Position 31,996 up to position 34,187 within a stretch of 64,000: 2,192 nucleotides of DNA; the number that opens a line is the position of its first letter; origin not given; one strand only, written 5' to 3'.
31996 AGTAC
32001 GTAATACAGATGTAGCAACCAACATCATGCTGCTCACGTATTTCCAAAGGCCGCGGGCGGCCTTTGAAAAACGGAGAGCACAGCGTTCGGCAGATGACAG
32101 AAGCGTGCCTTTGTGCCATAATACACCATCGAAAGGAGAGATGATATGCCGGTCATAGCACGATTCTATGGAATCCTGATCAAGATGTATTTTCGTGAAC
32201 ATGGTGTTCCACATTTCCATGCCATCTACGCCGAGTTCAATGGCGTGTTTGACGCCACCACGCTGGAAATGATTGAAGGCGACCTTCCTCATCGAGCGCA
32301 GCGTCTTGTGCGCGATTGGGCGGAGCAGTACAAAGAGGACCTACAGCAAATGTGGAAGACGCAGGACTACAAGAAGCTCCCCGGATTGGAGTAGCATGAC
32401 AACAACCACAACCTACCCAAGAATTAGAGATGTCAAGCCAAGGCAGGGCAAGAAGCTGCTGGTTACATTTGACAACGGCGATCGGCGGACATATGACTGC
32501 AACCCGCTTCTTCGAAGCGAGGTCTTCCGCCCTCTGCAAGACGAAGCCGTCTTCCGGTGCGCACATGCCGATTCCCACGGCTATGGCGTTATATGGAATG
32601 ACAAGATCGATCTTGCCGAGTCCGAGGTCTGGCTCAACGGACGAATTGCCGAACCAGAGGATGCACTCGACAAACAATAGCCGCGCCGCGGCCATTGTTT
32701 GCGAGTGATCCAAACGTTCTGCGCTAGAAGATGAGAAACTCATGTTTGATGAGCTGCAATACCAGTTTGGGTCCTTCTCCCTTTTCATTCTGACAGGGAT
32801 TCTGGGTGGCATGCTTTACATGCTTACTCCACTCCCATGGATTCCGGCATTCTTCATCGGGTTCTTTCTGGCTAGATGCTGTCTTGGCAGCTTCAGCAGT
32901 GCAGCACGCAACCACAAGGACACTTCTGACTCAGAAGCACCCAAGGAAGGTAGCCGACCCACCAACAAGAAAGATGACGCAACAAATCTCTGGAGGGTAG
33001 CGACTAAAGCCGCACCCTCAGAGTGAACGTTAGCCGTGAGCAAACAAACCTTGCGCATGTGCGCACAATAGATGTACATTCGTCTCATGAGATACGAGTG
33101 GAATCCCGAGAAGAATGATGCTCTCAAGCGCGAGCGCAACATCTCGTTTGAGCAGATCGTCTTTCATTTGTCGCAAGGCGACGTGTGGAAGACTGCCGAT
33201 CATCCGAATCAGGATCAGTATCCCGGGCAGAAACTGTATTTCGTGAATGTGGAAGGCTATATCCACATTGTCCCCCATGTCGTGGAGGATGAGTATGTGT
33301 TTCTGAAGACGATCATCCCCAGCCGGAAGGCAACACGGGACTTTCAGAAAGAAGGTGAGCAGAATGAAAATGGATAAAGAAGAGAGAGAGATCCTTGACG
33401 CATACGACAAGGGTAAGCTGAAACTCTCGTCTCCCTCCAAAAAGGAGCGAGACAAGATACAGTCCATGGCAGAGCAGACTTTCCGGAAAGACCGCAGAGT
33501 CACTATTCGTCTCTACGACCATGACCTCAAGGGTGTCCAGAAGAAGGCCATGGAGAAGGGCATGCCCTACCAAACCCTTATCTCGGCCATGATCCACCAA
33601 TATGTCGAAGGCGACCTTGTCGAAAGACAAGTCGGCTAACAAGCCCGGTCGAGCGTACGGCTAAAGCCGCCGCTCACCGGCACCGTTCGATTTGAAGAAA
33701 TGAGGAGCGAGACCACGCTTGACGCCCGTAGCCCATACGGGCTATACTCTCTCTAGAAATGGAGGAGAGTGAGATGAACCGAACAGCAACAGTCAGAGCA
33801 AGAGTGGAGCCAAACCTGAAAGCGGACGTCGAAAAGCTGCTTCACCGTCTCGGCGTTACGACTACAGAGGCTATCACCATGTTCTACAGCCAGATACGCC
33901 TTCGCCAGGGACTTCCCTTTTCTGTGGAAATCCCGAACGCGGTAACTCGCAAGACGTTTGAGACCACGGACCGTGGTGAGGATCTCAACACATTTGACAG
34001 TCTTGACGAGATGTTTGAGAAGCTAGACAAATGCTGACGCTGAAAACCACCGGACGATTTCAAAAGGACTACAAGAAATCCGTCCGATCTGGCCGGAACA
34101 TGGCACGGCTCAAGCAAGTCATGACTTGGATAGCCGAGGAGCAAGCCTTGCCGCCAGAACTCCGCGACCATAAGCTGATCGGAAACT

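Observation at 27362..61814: Large sedentary chromosomal integron (~34 kb, ~42 cassettes)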

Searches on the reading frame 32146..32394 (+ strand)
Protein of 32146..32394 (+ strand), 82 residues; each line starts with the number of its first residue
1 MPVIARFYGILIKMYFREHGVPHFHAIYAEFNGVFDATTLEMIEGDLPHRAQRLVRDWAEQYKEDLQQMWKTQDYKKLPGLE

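Call 34: search_protein_families(library=pfam, proteins=[window:32146-32394:+], max_evalue=0.01)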
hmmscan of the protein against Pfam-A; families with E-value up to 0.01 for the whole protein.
window:32146-32394:+ (82 aa): 1 family
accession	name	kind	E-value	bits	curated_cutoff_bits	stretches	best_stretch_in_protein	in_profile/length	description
PF13711.11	DUF4160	-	1.2e-16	61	23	1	9-71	1-65/65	Domain of unknown function (DUF4160)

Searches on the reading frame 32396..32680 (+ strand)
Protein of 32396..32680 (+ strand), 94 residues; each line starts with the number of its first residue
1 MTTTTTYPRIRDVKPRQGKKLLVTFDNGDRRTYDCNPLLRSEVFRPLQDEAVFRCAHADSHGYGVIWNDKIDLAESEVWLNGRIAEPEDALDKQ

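Call 34: search_protein_families(library=pfam, proteins=[window:32396-32680:+], max_evalue=0.01)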
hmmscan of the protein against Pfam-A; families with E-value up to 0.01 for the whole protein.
window:32396-32680:+ (94 aa): 1 family
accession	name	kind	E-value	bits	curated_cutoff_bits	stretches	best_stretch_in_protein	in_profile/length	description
PF10387.14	DUF2442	-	3.7e-08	33.9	23.9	1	10-76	1-64/72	Protein of unknown function (DUF2442)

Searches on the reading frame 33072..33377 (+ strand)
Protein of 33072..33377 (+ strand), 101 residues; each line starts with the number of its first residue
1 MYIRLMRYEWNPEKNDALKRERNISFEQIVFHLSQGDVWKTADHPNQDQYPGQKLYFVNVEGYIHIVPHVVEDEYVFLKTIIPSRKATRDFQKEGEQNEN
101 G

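Call 35: search_protein_families(library=pfam, proteins=[window:33072-33377:+], max_evalue=0.01)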
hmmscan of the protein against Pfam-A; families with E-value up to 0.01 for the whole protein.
window:33072-33377:+ (101 aa): 2 families
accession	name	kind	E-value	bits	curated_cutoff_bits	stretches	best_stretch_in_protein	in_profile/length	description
PF04365.19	BrnT_toxin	-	5e-05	24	34.5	1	10-89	1-75/77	Ribonuclease toxin, BrnT, of type II toxin-antitoxin system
PF14076.12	DUF4258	-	0.0071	17.1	25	1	20-82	10-70/71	Domain of unknown function (DUF4258)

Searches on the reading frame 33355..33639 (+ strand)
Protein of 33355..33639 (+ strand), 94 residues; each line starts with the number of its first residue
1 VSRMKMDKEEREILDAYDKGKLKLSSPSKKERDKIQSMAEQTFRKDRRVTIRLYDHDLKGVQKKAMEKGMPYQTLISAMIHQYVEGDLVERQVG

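Call 35: search_protein_families(library=pfam, proteins=[window:33355-33639:+], max_evalue=0.01)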
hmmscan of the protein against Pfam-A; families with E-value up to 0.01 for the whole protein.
window:33355-33639:+ (94 aa): 1 family
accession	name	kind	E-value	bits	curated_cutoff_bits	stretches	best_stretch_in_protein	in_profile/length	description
PF12441.14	CopG_antitoxin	-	7.2e-06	27.1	28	1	4-81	6-77/79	CopG antitoxin of type II toxin-antitoxin system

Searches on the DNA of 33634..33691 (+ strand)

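Call 17: build_rna_model(alignment_id=A3, structure=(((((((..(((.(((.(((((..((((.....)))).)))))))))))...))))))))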
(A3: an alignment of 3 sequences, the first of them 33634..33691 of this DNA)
Model R1 built from alignment A3 (3 sequences, 59 columns); structure: as given.
model positions 58; base pairs 22; branch points 0; effective number of sequences 2.63; information 0.961 bits per position. Calibrated on 0.2 Mb of random sequence (short: E-values are rough).
structure used (alignment columns):
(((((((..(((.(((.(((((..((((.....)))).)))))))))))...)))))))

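Call 18: search_with_rna_model(model_id=R1, source=window, filters=off, max_evalue=10, make_alignment=true)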
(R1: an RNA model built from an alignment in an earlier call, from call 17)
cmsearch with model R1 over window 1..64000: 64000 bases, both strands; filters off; matches with E-value up to 10: 49.
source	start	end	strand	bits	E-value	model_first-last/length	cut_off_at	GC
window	34932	34989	+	85.6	4.4e-20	1-58/58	no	0.67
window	33634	33691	+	81.6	5e-19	1-58/58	no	0.66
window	43953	44011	+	70.4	4.5e-16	1-58/58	no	0.63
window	48736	48794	+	63.4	3.3e-14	1-58/58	no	0.68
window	55472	55529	+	62.7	4.9e-14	1-58/58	no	0.6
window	53161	53217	+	59.4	3.7e-13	1-58/58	no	0.65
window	46019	46076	+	58.3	7.2e-13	1-58/58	no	0.59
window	48106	48162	+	46.6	8.9e-10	1-58/58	no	0.67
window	61539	61597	+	44.6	3.1e-09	1-58/58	no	0.64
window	50760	50817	+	33.9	2e-06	1-58/58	no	0.62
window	35656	35714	+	28.2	6.4e-05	1-58/58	no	0.63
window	54259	54318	+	24.1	0.0008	1-58/58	no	0.68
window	32977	33035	+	23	0.0016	1-58/58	no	0.54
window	39119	39180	+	22.6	0.0019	1-58/58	no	0.53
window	60086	60145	+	21.7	0.0036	1-58/58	no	0.62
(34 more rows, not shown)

Alignment A4: 49 matches aligned to the model, 106 columns, each read 5' to 3' on its own strand. Consensus structure (alignment columns), stored with it:
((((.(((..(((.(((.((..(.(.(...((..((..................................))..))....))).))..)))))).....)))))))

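Call 19: search_with_rna_model(model_id=R1, source=window, filters=off, max_evalue=0.01, make_alignment=true, show_alignments=0)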
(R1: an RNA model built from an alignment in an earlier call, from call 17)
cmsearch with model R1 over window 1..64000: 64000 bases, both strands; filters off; matches with E-value up to 0.01: 16.
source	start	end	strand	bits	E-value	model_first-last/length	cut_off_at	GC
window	34932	34989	+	85.6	4.4e-20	1-58/58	no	0.67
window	33634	33691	+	81.6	5e-19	1-58/58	no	0.66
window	43953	44011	+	70.4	4.5e-16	1-58/58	no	0.63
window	48736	48794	+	63.4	3.3e-14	1-58/58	no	0.68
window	55472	55529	+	62.7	4.9e-14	1-58/58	no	0.6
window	53161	53217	+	59.4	3.7e-13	1-58/58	no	0.65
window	46019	46076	+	58.3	7.2e-13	1-58/58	no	0.59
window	48106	48162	+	46.6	8.9e-10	1-58/58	no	0.67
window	61539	61597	+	44.6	3.1e-09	1-58/58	no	0.64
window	50760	50817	+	33.9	2e-06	1-58/58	no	0.62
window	35656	35714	+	28.2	6.4e-05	1-58/58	no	0.63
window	54259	54318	+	24.1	0.0008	1-58/58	no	0.68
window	32977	33035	+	23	0.0016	1-58/58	no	0.54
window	39119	39180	+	22.6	0.0019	1-58/58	no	0.53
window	60086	60145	+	21.7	0.0036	1-58/58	no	0.62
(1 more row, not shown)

Alignment A5: 16 matches aligned to the model, 77 columns, each read 5' to 3' on its own strand. Consensus structure (alignment columns), stored with it:
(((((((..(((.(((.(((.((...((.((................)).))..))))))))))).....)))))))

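Call 21: build_rna_model(alignment_id=A5)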
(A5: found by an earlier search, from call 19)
Model R2 built from alignment A5 (16 sequences, 77 columns); structure: stored with the alignment.
model positions 58; base pairs 22; branch points 0; effective number of sequences 7.66; information 0.961 bits per position. Calibrated on 0.2 Mb of random sequence (short: E-values are rough).
structure used (alignment columns):
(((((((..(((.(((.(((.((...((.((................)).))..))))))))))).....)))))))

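Call 22: search_with_rna_model(model_id=R2, source=window, filters=off, max_evalue=10, make_alignment=false)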
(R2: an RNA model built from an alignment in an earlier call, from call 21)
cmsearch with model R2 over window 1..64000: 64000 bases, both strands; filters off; matches with E-value up to 10: 69.
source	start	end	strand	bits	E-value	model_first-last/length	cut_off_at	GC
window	34932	34989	+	80.8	1.4e-19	1-58/58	no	0.67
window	33634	33691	+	76.3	2.6e-18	1-58/58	no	0.66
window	55472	55529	+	75.7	3.7e-18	1-58/58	no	0.6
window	48736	48794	+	75.6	4.1e-18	1-58/58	no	0.68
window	46019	46076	+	72.2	3.4e-17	1-58/58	no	0.59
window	53161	53217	+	67.7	5.6e-16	1-58/58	no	0.65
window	61539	61597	+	64.8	3.5e-15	1-58/58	no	0.64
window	48106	48162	+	61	4e-14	1-58/58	no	0.67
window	50760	50817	+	59.7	8.9e-14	1-58/58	no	0.62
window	43953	44011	+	56.9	5.3e-13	1-58/58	no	0.63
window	60086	60145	+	55.7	1.2e-12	1-58/58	no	0.62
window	54259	54318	+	54.6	2.2e-12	1-58/58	no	0.68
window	32977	33035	+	53.4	4.7e-12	1-58/58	no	0.54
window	35656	35714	+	51.7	1.4e-11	1-58/58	no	0.63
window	60772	60830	+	46.2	4.6e-10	1-58/58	no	0.68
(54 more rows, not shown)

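Call 29: search_with_rna_model(model_id=R2, sources=[L001, L003, L006, L007, L009, L010, L011, L013, L014, L015, L018, L019, L020, L021, L022, L023, L025, L027, L028, L029, L033, L034, L038, L039, L040, L041, L042, L043, L044, L046, L047, L049, L050, L052, L053, L054, L055, L059, L060, L061, L062, L064, L066, L067, L068, L069, L072, L073, L074, L076, L077, L078, L079, L080], max_evalue=0.01)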
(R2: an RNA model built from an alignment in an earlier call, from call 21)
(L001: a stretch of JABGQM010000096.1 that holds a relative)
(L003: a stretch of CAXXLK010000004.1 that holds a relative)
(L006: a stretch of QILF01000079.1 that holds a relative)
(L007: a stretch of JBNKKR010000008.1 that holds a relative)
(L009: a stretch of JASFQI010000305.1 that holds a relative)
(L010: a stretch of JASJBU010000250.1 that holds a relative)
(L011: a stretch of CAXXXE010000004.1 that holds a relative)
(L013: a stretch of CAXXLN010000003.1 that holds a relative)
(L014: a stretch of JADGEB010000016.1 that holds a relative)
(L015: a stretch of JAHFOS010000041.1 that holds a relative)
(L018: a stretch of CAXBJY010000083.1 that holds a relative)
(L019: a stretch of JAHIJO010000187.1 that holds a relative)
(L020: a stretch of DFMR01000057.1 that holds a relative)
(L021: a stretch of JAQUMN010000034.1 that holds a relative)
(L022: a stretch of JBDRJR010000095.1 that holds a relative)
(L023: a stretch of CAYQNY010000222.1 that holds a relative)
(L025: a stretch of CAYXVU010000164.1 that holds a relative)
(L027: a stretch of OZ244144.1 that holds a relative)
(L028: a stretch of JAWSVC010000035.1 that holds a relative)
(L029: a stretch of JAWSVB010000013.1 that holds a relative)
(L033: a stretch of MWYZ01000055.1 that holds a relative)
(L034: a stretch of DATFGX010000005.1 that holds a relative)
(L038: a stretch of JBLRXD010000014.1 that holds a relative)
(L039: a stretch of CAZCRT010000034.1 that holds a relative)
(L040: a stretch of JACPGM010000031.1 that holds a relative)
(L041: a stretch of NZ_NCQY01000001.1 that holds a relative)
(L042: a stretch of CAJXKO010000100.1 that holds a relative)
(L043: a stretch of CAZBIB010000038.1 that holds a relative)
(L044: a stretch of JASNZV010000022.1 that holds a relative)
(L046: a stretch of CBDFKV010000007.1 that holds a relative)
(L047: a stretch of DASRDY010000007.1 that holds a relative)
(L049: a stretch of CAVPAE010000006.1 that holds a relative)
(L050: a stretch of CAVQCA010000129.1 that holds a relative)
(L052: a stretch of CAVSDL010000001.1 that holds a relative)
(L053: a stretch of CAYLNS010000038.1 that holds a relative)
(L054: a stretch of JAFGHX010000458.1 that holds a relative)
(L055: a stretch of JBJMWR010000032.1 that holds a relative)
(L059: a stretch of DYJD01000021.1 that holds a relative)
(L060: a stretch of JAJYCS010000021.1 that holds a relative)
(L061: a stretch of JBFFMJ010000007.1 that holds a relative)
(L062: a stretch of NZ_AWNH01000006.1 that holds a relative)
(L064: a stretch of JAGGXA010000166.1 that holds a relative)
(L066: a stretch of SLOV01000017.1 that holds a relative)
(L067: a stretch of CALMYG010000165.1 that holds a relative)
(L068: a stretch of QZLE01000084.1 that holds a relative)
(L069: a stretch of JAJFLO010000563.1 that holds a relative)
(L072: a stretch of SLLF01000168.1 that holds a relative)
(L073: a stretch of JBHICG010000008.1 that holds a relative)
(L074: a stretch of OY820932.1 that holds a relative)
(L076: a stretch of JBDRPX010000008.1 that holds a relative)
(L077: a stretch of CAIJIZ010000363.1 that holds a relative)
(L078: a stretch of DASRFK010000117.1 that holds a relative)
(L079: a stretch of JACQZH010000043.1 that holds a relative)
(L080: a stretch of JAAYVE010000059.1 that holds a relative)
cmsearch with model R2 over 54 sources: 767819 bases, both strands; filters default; matches with E-value up to 0.01: 65.
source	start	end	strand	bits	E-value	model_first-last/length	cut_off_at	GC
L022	3963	4021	-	53.7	4.7e-11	1-58/58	no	0.69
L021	775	832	-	50.9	2.9e-10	1-58/58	no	0.64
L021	1262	1331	-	45.6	7.8e-09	1-58/58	no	0.69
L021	2303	2372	-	42.2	6.9e-08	1-58/58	no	0.6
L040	5832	5890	-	41.1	1.4e-07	1-58/58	no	0.76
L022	1721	1776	-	40.2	2.4e-07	1-58/58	no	0.59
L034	164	256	-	40.2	2.5e-07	1-58/58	no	0.6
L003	7514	7575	-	38.8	5.8e-07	1-58/58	no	0.61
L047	1212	1283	-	38.8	5.9e-07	1-58/58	no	0.65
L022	2338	2402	-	38.3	8e-07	1-58/58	no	0.48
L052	5135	5224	-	38.2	8.4e-07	1-58/58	no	0.67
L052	6591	6680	-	38.2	8.4e-07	1-58/58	no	0.67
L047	281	370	-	38.1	9.2e-07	1-58/58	no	0.61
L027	834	941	-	36.9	2e-06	1-58/58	no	0.52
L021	4127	4183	-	35.3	5.3e-06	1-58/58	no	0.6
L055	2716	2775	-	34.7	7.8e-06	1-58/58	no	0.53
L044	548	675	-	34.7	7.9e-06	1-58/58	no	0.63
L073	6011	6069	-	33.9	1.3e-05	1-58/58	no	0.63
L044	3384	3512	-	33.7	1.5e-05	1-58/58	no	0.57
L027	393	460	-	33.4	1.8e-05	1-58/58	no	0.6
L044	6706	6834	-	33.2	2e-05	1-58/58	no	0.64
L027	4046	4153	-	32.5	3.2e-05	1-58/58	no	0.5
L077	4020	4111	+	32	4.2e-05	1-58/58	no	0.54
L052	9403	9492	-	32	4.3e-05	1-58/58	no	0.69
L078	692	782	-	31.7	5.1e-05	1-58/58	no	0.67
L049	6271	6331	-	31.3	6.8e-05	1-58/58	no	0.56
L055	4010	4069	-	30.8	8.8e-05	1-58/58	no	0.53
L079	1805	1863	-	30.6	0.0001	1-58/58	no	0.41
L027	3205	3313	-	30.5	0.00011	1-58/58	no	0.51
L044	8501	8629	-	30.5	0.00011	1-58/58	no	0.64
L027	4590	4698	-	29.9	0.00016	1-58/58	no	0.51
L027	3565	3672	-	29.6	0.00019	1-58/58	no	0.56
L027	4951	5058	-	29.6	0.00019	1-58/58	no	0.56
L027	2363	2471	-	29.1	0.00026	1-58/58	no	0.53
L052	7024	7110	-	29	0.00029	1-58/58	no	0.67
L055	1805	1864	-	28.7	0.00035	1-58/58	no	0.65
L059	7016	7077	-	28.6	0.00037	1-58/58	no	0.56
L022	982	1051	-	28.2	0.00048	1-58/58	no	0.6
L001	46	97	-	27.9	0.00055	1-58/58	no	0.56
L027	2003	2111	-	27.9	0.00057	1-58/58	no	0.56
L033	3985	4096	-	27.6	0.00067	1-58/58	no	0.51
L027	7999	8107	-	27.6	0.0007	1-58/58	no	0.53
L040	3282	3350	-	27.6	0.0007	1-58/58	no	0.58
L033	3208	3320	-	27.4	0.00076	1-58/58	no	0.5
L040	522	581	-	27.4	0.00078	1-58/58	no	0.68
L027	2724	2831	-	27.4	0.0008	1-58/58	no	0.56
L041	7855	7986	-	26.8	0.0012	1-58/58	no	0.56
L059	9202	9294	-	26.8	0.0012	1-58/58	no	0.58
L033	5062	5175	-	26.5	0.0014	1-58/58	no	0.54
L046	8484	8540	-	26.5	0.0014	1-58/58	no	0.56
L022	133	192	-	26.3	0.0016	1-58/58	no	0.65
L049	6749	6838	-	26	0.0019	1-58/58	no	0.57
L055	2103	2162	-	25.7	0.0023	1-58/58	no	0.57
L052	3887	3969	-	25.7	0.0024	1-58/58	no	0.71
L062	5555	5640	-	25.6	0.0024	1-58/58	no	0.55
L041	4350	4476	-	25.2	0.0031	1-58/58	no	0.5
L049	4383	4443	-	24.7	0.0044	1-58/58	no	0.56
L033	5701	5812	-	24.5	0.0047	1-58/58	no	0.6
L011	1444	1506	-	24.5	0.0048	1-58/58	no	0.62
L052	850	932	-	24.4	0.0051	1-58/58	no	0.7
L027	9180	9288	-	24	0.0065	1-58/58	no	0.5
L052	9092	9192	-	24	0.0067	1-58/58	no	0.65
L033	2510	2622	-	23.7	0.0078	1-58/58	no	0.53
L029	1434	1520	-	23.6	0.0089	1-58/58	no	0.52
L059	8234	8297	-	23.4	0.0097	1-58/58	no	0.66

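Call 33: search_with_rna_model(model_id=R2, sources=[L081, L082], max_evalue=1, filters=off)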
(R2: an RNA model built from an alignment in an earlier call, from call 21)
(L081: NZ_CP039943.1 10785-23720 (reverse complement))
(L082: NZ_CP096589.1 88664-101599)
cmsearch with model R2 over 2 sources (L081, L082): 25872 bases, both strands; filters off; matches with E-value up to 1: 7.
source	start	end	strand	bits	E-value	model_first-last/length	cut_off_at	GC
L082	4378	4437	-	37.7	4e-08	1-58/58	no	0.55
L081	5041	5112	-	27.2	3e-05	1-58/58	no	0.67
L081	3322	3381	-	24.2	0.0002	1-58/58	no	0.52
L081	4037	4126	-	16.6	0.025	1-58/58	no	0.58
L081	2719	2832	-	16.3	0.029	1-58/58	no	0.57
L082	5234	5328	-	13.6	0.16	1-58/58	no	0.55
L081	5013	5054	+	10.9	0.89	1-58/58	no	0.52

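Call 81: search_with_rna_model(model_id=R2, sources=[L086, L087, L088], filters=off, max_evalue=0.5)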
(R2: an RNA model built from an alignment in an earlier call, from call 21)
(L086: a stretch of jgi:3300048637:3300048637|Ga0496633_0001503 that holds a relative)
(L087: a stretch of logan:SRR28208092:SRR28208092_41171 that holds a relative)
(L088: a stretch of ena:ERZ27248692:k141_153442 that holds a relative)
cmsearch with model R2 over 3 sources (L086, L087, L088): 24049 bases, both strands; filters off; matches with E-value up to 0.5: 13.
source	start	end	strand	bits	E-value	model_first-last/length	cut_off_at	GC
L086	5610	5668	+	32.1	1.2e-06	1-58/58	no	0.59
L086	4461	4524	+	31.3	2.1e-06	1-58/58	no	0.55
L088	1346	1417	+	31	2.6e-06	1-58/58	no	0.57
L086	1929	2008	+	30.4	3.6e-06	1-58/58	no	0.66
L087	1431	1510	+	30.4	3.6e-06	1-58/58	no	0.66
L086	369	449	+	23.8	0.00024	1-58/58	no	0.53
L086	2380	2457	+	23.1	0.00038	1-58/58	no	0.5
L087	1882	1959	+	23.1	0.00038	1-58/58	no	0.5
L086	3798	3877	+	21.7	0.00088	1-58/58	no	0.56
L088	11629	11687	+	20.9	0.0014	1-58/58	no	0.58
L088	2531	2594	+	19.2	0.0044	1-58/58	no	0.56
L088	7937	7996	+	19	0.0051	1-58/58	no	0.72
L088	10118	10172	+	12.7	0.27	1-58/58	no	0.49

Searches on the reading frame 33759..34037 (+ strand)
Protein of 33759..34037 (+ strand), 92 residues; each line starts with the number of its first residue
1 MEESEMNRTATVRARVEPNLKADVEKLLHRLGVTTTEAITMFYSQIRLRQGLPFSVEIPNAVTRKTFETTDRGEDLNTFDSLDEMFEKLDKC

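Call 35: search_protein_families(library=pfam, proteins=[window:33759-34037:+], max_evalue=0.01)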
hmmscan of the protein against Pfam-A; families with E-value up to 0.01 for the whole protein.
window:33759-34037:+ (92 aa): 1 family
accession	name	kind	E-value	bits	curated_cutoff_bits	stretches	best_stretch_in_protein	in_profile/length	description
PF04221.18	RelB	-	1.2e-09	38.4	22.4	1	10-89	2-82/82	RelB antitoxin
